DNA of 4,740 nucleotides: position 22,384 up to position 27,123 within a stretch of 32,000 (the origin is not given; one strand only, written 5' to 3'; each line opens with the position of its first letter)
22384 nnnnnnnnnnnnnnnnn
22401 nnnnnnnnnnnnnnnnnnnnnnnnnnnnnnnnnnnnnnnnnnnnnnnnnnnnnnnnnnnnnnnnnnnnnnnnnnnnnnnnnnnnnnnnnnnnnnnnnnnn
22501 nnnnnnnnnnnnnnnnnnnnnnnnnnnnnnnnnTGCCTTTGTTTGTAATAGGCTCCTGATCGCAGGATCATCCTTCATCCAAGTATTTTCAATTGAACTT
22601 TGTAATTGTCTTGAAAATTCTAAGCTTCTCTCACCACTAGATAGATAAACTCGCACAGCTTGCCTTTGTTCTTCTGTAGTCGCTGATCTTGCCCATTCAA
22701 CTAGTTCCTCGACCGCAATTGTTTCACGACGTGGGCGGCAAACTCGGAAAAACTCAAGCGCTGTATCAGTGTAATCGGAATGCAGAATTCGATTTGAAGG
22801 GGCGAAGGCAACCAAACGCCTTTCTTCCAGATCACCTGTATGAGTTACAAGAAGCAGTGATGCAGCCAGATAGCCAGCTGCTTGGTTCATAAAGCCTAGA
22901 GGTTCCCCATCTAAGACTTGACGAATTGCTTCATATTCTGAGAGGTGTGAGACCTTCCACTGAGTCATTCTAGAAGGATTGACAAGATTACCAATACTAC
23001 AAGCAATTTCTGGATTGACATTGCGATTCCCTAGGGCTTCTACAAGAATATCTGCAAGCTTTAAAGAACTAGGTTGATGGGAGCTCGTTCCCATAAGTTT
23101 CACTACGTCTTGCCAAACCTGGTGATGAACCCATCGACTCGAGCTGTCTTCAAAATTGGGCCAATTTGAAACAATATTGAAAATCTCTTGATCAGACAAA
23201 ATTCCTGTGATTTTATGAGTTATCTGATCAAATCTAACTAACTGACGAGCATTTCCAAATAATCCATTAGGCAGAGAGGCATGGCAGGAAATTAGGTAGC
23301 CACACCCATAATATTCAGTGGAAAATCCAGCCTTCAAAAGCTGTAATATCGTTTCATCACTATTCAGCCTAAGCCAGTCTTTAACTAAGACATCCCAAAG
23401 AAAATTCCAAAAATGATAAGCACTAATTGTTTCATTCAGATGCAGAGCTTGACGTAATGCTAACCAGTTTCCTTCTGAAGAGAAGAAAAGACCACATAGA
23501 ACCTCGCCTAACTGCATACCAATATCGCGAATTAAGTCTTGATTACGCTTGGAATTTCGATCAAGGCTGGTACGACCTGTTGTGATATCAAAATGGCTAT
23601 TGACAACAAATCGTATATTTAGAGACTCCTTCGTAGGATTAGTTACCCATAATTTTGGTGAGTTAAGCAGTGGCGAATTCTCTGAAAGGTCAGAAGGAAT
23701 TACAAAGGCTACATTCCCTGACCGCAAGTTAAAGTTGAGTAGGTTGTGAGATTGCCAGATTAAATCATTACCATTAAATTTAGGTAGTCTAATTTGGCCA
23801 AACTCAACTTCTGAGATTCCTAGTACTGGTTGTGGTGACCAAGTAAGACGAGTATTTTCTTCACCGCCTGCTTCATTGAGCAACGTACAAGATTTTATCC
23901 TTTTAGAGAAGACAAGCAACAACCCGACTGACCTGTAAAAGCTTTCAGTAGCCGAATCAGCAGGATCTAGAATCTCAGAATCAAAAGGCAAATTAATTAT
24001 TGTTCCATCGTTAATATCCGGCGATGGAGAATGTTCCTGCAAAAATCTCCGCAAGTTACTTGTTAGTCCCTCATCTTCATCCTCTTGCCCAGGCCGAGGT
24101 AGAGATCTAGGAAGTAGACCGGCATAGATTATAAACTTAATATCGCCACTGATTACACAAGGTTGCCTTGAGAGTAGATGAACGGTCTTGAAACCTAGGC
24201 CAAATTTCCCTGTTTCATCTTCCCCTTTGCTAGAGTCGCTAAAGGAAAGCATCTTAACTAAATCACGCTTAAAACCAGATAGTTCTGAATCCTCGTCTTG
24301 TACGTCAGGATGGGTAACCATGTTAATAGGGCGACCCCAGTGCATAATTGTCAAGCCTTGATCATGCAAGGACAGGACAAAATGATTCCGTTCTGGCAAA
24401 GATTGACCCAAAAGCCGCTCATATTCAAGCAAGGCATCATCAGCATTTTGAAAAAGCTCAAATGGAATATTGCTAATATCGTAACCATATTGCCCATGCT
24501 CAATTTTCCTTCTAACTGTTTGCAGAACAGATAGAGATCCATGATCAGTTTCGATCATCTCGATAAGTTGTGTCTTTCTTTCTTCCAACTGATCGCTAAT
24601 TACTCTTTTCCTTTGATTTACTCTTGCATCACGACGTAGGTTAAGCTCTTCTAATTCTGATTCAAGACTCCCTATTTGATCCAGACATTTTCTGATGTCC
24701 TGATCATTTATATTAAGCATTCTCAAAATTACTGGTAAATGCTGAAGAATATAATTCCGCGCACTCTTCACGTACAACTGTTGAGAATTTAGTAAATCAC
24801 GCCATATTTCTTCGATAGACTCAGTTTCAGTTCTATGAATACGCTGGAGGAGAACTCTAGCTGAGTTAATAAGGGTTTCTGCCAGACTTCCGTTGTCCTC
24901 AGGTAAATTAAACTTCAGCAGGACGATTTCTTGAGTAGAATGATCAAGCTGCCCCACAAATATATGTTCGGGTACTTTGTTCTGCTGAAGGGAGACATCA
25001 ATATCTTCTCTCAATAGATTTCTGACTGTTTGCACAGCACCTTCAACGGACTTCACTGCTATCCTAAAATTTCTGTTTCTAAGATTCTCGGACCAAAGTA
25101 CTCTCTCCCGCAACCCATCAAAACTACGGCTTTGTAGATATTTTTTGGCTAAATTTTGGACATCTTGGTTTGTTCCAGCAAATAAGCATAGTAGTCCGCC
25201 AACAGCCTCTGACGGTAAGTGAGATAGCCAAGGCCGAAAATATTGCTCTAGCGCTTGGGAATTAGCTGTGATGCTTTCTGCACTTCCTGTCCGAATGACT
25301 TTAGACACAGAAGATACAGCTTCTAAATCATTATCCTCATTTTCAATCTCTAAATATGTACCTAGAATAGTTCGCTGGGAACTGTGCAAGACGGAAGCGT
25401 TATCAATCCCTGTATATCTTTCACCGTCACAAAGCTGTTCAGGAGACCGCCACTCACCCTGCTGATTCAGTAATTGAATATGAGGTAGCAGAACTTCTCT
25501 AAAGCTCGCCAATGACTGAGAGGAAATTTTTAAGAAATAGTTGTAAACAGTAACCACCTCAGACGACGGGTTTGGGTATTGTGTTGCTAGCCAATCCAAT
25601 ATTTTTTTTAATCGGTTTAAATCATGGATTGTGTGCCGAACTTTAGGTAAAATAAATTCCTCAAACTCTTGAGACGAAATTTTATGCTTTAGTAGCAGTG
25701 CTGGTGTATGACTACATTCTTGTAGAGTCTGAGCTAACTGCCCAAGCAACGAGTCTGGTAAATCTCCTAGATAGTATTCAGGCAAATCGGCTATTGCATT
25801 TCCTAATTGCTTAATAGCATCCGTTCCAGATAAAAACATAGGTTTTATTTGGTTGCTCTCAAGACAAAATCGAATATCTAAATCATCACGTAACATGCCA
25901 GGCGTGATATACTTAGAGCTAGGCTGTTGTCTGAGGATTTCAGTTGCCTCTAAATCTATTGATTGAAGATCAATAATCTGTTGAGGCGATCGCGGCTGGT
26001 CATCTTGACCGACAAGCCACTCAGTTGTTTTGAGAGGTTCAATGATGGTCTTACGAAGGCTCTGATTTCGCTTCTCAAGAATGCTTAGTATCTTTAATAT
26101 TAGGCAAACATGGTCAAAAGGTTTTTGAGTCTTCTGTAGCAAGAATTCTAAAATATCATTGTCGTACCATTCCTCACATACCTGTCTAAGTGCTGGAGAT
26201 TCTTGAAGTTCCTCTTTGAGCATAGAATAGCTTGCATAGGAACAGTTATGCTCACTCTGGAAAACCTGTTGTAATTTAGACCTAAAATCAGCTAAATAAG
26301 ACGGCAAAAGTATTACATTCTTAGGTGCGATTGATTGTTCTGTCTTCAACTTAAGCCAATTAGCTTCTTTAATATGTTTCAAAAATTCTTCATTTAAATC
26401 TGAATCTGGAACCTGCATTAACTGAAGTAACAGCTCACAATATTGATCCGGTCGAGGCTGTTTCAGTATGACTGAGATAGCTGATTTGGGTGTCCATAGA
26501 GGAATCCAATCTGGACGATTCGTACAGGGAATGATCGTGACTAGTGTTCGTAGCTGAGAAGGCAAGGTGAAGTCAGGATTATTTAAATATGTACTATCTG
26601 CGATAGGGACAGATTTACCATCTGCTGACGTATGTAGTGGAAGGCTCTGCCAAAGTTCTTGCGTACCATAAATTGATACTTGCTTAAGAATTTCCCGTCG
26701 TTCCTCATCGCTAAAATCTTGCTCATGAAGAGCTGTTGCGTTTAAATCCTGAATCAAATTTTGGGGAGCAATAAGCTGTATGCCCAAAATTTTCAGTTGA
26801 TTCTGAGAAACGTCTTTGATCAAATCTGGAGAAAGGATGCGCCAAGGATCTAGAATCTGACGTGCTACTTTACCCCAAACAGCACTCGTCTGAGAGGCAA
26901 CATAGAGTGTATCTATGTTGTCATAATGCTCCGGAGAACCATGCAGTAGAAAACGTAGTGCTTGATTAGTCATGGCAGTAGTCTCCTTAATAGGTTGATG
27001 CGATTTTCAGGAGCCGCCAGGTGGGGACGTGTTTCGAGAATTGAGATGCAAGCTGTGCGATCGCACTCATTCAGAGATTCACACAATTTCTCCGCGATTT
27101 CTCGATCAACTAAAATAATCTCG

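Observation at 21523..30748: Translationally coupled pair of sacsin/HSP90-like GHKL ATPase proteins (about 828 aa and 1816 aa) as a candidate sensor/effector core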

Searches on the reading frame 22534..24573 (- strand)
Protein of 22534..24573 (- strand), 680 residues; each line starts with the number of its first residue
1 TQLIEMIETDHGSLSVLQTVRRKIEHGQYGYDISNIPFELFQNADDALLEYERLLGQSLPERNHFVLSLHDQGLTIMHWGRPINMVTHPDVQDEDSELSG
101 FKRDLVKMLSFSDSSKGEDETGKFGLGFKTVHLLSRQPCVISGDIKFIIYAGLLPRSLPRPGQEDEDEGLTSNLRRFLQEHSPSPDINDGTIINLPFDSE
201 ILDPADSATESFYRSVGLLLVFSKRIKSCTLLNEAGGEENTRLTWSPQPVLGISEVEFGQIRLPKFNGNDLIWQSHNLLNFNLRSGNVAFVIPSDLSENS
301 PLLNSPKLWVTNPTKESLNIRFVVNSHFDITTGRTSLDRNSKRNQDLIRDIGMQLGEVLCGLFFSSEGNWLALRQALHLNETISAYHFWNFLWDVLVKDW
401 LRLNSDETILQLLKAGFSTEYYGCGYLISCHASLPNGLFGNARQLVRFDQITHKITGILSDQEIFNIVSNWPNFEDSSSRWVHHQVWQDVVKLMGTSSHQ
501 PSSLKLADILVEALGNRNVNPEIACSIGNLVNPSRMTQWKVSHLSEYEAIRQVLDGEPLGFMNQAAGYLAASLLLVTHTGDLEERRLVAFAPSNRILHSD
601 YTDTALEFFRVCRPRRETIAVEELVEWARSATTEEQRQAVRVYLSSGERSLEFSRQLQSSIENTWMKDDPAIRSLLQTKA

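Call 60: search_solved_structures(query=A3, max_evalue=1)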
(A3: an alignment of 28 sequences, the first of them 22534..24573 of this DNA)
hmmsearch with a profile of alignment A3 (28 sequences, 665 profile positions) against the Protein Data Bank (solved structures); distinct sequences matched with E-value up to 1: 41.
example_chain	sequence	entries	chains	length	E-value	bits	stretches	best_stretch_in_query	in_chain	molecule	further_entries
5v44_A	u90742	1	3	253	0.00011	24.2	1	112-145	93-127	Sacsin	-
5v45_A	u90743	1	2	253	0.00013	24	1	112-145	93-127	Sacsin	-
5v47_A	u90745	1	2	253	0.00014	23.9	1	112-145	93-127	Lizard sacsin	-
5v46_A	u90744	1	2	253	0.00018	23.6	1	112-145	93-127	Sacsin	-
5in9_A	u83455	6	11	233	0.0065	18.4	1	38-144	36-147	Endoplasmin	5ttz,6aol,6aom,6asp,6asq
1tbw_A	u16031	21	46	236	0.0067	18.3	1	38-144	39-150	Endoplasmin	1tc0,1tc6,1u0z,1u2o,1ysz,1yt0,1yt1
7ull_A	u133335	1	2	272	0.0074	18.2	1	38-144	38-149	Endoplasmin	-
4nh9_A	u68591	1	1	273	0.0074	18.2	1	38-144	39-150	Endoplasmin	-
1yt2_A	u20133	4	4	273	0.008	18.1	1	38-144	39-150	Endoplasmin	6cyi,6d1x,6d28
1qy8_A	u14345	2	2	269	0.0081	18.1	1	38-144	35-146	Endoplasmin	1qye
2esa_A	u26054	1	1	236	0.017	17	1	38-144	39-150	Endoplasmin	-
5uls_A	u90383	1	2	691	0.037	15.9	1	38-144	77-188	Endoplasmin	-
2o1w_A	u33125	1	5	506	0.049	15.5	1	38-144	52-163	Endoplasmin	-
2o1u_A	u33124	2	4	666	0.058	15.2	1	38-144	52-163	Endoplasmin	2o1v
4gpa_A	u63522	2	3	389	0.064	15.1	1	42-117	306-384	Glutamate receptor 4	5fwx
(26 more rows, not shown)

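Call 62: search_protein_families(library=pfam, alignment_id=A3, max_evalue=0.01)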
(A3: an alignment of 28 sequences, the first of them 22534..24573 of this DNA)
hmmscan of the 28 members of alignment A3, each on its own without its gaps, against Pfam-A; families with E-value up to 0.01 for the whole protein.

A. member 1, window:22534-24573:- (680 aa): 1 family
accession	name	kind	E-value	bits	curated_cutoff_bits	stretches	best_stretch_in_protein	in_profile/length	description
PF25794.1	SACS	-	7.8e-06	26.3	32.8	1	31-149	15-126/247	Sacsin domain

B. families by the number of members that match (of 28 scanned): 3 families
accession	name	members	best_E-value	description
PF25794.1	SACS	28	1e-11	Sacsin domain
PF23220.1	HAT_Syf1_M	1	0.0047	Pre-mRNA-splicing factor SYF1 middle HAT repeat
PF17278.7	DUF5343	1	0.0061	Family of unknown function (DUF5343)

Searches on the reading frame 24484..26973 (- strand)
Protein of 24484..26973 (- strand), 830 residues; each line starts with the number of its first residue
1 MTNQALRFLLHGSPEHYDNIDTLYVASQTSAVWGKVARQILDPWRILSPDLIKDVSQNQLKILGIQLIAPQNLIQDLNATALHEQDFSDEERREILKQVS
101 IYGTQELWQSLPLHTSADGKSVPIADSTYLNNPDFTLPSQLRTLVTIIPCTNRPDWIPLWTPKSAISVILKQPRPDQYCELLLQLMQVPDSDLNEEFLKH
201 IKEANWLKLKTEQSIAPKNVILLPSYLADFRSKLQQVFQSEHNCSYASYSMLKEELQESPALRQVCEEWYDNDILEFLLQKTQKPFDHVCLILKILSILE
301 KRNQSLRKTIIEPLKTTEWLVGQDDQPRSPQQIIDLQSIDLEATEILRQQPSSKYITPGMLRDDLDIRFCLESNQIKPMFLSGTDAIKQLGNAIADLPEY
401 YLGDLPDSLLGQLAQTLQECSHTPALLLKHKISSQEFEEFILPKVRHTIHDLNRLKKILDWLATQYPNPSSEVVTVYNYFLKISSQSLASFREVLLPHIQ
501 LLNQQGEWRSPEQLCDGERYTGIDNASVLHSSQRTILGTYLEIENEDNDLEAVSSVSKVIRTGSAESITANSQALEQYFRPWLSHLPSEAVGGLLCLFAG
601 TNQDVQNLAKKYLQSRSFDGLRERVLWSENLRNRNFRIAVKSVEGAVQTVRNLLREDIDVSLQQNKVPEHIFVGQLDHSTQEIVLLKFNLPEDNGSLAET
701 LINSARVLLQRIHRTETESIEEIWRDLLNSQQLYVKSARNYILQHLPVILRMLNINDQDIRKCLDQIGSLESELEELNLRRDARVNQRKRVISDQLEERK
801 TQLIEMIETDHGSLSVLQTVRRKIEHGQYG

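Call 61: search_solved_structures(query=A4, max_evalue=1)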
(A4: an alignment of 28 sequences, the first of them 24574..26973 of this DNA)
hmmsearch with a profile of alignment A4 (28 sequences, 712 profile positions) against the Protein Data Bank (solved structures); distinct sequences matched with E-value up to 1: 0.

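Call 71: predict_structure(alignment_id=A6)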
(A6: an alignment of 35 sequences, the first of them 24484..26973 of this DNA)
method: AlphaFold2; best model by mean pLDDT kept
length: 830 residues; sequences in the alignment: 35
mean_pLDDT: 86.3   pTM: 0.59
mean pLDDT of the five models: 86.3, 86.1, 82.5, 80.6, 80.3
residues with pLDDT >= 90: 376; 70-90: 397; 50-70: 47; < 50: 10
segments of 3 or more residues with pLDDT < 50: 555-564
pLDDT, mean of each block of 10 residues (from residue 1): 84 86 81 90 88 84 89 86 90 93 93 92 93 91 92 92 91 91 80 79 90 87 78 83 73 77 75 89 91 93 90 95 95 94 93 90 93 93 94 94 90 92 92 93 93 94 96 95 86 91 96 91 93 90 62 49 54 90 88 90 89 85 79 83 81 91 84 85 87 83 89 73 82 64 83 84 90 87 81 90 84 82 74
secondary structure, 60 per line:
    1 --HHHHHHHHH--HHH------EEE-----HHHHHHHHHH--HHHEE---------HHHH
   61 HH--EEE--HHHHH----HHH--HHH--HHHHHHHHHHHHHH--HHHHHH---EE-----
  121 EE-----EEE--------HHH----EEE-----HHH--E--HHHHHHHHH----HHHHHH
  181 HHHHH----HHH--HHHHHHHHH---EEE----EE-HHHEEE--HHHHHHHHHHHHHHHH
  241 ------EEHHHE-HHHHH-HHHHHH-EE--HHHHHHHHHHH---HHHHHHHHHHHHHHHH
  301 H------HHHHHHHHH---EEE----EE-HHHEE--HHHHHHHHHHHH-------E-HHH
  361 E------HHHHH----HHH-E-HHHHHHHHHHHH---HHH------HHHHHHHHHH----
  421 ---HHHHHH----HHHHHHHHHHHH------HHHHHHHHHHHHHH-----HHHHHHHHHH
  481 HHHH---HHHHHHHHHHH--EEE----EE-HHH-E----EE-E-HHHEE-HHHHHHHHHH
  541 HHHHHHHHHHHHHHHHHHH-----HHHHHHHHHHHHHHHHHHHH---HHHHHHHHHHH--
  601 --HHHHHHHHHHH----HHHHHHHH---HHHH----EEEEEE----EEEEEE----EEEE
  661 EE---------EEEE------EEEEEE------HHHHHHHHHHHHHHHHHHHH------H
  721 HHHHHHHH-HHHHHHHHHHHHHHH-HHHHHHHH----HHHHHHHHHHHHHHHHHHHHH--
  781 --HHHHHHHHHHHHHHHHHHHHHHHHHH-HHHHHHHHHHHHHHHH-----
elements in order (helices of 4 or more, strands of 3 or more residues): H3-11 E23-25 H31-40 H57-62 E65-67 H70-74 H89-102 H105-110 E128-130 E146-148 H162-170 H175-185 H195-203 E207-209 E220-222 H225-240 H254-258 H260-265 H271-281 H285-301 H308-316 E320-322 H337-348 H368-372 H383-394 H407-416 H424-429 H434-445 H452-465 H471-484 H488-498 E501-503 H531-559 H565-584 H588-598 H603-613 H618-625 H629-632 E637-642 E647-652 E657-662 E672-675 E682-687 H694-713 H720-728 H730-744 H746-753 H758-778 H783-808 H810-825

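Call 74: fold_search(model_id=the predicted structure, library=pdb)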
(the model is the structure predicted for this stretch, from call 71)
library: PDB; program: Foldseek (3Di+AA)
matches with E <= 10: 290; with E <= 0.001: 0
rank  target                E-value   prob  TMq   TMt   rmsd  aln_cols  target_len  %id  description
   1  8fkw_SU               8.8e-02  0.09  0.07  0.09  27.2       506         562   11  Human nucleolar pre-60S ribosomal subunit (State D2) (released 2023-07-12)
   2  7pnx_4                1.4e-01  0.13  0.12  0.15  28.3       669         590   12  Assembly intermediate of human mitochondrial ribosome small subunit without mS37 in complex with RBFA and METTL15 conf (released 2022-06-15)
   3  6qj4_A                1.8e-01  0.05  0.07  0.06  30.8       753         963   12  Crystal structure of the C. thermophilum condensin Ycs4-Brn1 subcomplex bound to the Smc4 ATPase head in complex with  (released 2019-07-03)
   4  8fkv_SU               2.1e-01  0.10  0.08  0.11  20.7       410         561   10  Human nucleolar pre-60S ribosomal subunit (State D1) (released 2023-07-12)
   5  6x2m_C                2.1e-01  0.10  0.10  0.08  25.7       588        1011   12  Crystal Structure of unliganded CRM1-Ran-RanBP1 (released 2020-07-01)
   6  8ftk                  2.1e-01  0.06  0.09  0.06  29.4       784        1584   12  Chaetomium thermophilum SETX (Full-length) (released 2023-10-25)
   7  8k2a_So               2.3e-01  0.12  0.13  0.15  27.9       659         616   11  Cryo-EM structure of the human 55S mitoribosome with Tigecycline (released 2024-07-10)
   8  2vgl_A                2.3e-01  0.09  0.11  0.13  27.2       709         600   13  AP2 CLATHRIN ADAPTOR CORE (released 2007-12-25)
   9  7po1_4                2.4e-01  0.12  0.12  0.16  28.4       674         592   12  Initiation complex of human mitochondrial ribosome small subunit with IF3 (released 2022-06-15)
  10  5o9z_v                2.6e-01  0.06  0.09  0.09  32.4       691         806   11  Cryo-EM structure of a pre-catalytic human spliceosome primed for activation (B complex) (released 2017-08-16)
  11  5ysu_C                2.9e-01  0.07  0.09  0.08  25.2       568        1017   13  Plumbagin in complex with CRM1-RanM189D-RanBP1 (released 2018-11-21)
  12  8csp_4                3.2e-01  0.09  0.10  0.13  27.1       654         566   10  Human mitochondrial small subunit assembly intermediate (State A) (released 2022-12-14)
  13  4gmx_C                3.2e-01  0.07  0.09  0.08  27.1       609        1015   12  Crystal structure of KPT185 in complex with CRM1-Ran-RanBP1 (released 2012-10-17)
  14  3w3w_A                3.5e-01  0.08  0.10  0.08  30.6       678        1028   12  Crystal structure of Kap121p bound to Ste12p (released 2013-04-10)
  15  3wpt_B                3.7e-01  0.08  0.08  0.13  23.0       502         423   11  Crystal structure of closed dimer of human importin-alpha1 (Rch1) (released 2015-01-21)
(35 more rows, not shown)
